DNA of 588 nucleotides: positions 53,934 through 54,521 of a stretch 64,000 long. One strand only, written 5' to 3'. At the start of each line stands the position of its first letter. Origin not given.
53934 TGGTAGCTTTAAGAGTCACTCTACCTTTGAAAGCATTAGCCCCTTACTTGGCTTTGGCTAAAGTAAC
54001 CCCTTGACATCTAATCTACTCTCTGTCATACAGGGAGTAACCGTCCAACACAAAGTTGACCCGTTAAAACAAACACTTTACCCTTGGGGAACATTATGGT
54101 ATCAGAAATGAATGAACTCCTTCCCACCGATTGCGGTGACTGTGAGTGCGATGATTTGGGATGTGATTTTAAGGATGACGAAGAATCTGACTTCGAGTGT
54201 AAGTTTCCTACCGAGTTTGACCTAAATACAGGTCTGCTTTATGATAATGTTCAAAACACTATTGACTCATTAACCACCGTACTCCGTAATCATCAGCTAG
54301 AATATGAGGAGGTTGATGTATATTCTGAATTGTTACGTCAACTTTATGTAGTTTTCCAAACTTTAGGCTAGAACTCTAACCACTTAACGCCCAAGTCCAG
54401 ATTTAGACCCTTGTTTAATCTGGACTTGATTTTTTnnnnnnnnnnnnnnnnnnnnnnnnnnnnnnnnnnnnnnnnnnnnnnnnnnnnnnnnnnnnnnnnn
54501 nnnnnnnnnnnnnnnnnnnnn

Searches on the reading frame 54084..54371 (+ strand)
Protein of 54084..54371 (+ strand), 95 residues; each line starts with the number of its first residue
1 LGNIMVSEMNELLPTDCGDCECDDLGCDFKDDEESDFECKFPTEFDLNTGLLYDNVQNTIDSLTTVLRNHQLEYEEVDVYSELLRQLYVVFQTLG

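Call 39: search_protein_families(library=pfam, proteins=[window:54084-54371:+], max_evalue=0.01)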
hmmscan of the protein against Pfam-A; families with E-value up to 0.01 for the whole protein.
window:54084-54371:+ (95 aa): 1 family
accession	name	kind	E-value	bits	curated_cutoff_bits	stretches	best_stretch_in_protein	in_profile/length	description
PF22292.1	DUF6965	-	0.0013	19.1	25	1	39-88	13-61/66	Domain of unknown function (DUF6965)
